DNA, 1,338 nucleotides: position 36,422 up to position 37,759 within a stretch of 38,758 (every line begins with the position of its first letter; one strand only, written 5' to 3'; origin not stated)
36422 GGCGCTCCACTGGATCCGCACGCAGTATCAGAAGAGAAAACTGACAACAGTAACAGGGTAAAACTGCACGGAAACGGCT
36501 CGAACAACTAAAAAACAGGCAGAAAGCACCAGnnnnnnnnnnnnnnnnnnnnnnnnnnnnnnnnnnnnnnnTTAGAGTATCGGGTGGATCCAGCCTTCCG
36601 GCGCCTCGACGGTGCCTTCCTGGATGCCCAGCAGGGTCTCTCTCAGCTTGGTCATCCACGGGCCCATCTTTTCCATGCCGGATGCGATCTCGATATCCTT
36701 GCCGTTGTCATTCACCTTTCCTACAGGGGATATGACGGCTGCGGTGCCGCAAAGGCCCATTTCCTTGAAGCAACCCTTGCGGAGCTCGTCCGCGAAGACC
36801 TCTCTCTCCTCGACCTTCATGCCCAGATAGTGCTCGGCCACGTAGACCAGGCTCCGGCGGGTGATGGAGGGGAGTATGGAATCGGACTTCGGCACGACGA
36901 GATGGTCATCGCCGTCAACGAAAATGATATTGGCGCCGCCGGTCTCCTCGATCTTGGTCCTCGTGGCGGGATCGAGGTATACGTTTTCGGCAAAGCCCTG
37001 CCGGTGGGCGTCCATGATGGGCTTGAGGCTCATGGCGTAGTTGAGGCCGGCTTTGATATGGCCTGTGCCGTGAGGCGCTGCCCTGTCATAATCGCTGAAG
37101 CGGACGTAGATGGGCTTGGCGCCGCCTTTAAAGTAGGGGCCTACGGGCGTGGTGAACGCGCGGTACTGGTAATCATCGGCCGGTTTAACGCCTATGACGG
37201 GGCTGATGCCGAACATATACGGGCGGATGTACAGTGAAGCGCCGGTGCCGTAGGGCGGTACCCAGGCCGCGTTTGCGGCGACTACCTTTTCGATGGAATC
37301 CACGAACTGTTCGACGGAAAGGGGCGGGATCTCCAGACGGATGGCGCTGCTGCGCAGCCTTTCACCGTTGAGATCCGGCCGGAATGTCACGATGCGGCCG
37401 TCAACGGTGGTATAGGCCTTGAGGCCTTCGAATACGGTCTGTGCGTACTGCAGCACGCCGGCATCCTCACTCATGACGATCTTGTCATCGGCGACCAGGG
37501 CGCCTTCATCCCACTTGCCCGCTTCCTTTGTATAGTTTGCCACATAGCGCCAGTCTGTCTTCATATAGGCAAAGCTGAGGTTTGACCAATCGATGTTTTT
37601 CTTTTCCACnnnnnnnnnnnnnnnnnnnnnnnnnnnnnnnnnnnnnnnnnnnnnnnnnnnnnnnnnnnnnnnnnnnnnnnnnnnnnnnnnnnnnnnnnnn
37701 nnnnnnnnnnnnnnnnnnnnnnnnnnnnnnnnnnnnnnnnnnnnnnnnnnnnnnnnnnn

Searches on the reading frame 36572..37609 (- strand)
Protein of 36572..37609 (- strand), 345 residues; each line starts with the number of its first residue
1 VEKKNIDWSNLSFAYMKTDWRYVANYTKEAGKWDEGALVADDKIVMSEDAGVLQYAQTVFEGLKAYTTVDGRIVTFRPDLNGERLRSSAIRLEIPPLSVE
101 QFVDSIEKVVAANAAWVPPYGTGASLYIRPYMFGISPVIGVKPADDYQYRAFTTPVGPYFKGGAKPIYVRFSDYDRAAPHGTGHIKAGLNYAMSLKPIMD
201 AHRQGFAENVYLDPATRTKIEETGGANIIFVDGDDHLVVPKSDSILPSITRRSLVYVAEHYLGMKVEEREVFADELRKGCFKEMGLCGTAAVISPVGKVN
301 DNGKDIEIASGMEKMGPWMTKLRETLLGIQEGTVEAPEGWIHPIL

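Call 6: search_protein_families(library=pfam, proteins=[window:36572-37609:-])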
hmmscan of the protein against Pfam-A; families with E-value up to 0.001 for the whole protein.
window:36572-37609:- (345 aa): 1 family
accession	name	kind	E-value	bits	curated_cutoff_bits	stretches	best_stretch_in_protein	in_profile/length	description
PF01063.24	Aminotran_4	-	2.4e-25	90.1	28.5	1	58-298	1-222/223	Amino-transferase class IV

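Call 8: search_protein_families(library=ncbifam, proteins=[window:36572-37609:-], max_evalue=0.00001)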
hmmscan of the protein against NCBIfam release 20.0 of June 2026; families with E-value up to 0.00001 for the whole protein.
window:36572-37609:- (345 aa): 11 families
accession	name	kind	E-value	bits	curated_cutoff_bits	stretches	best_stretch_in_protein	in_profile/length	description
NF009897.0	PRK13357.1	equivalog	6.5e-130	433.1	307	1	2-344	14-357/358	branched-chain amino acid aminotransferase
TIGR01123.1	ilvE_II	equivalog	1.8e-108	362.3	250.05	1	33-342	1-311/313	branched-chain-amino-acid transaminase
NF005146.0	PRK06606.1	equivalog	5.2e-36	124.2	279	1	33-344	10-306/307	branched-chain amino acid transaminase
TIGR01122.1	ilvE_I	equivalog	4.5e-29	101.6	245.55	1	37-344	5-298/298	branched-chain-amino-acid transaminase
NF005726.0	PRK07544.1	equivalog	8.8e-26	90.7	396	1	32-301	13-268/295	branched-chain amino acid aminotransferase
NF006185.0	PRK08320.1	subfamily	2.2e-12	46.7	363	1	185-324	150-277/292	branched-chain amino acid aminotransferase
NF005209.0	PRK06680.1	subfamily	1.2e-11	44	320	1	201-326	163-277/286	D-amino-acid transaminase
NF009896.0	PRK13356.1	equivalog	1.3e-10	40.9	262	1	29-302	7-264/287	branched-chain amino acid aminotransferase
NF005888.0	PRK07849.1-3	equivalog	1.3e-07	30.9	273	0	172-300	147-270/298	aminodeoxychorismate lyase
NF009126.0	PRK12479.1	equivalog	2.9e-07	30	518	0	188-302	153-262/299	branched-chain-amino-acid transaminase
NF005886.0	PRK07849.1-1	equivalog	8.5e-06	25.2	253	0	188-278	161-248/291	aminodeoxychorismate lyase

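Call 13: find_encoding_contigs(protein=window:36572-37609:-, flank=10000, max_places=3)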
Protein window:36572-37609:- (345 aa): 1 contig read that carries it; 1 place shown.
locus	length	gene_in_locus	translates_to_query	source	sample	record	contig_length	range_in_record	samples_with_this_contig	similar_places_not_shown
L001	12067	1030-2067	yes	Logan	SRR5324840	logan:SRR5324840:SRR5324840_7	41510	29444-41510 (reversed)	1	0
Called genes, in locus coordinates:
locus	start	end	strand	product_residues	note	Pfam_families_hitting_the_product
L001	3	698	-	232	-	?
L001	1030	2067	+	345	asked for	PF01063:Aminotran_4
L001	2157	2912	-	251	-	PF00561:Abhydrolase_1 (faint), PF00326:Peptidase_S9, PF20434:BD-FAE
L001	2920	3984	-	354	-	PF00180:Iso_dh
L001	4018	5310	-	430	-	PF00162:PGK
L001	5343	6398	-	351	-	PF02800:Gp_dh_C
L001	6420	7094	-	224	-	PF01177:Asp_Glu_race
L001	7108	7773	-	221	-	PF00106:adh_short, PF08659:KR, PF13561:adh_short_C2, PF23441:SDR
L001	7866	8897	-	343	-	PF04166:PdxA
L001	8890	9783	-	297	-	PF02737:3HCDH_N (faint), PF02826:2-Hacid_dh_C, PF03446:NAD_binding_2, PF03807:F420_oxidored, PF07991:KARI_N (weak), PF14833:NAD_binding_11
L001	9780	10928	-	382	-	PF01546:Peptidase_M20, PF07687:M20_dimer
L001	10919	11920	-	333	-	PF10282:Lactonase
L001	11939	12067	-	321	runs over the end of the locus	PF01081:Aldolase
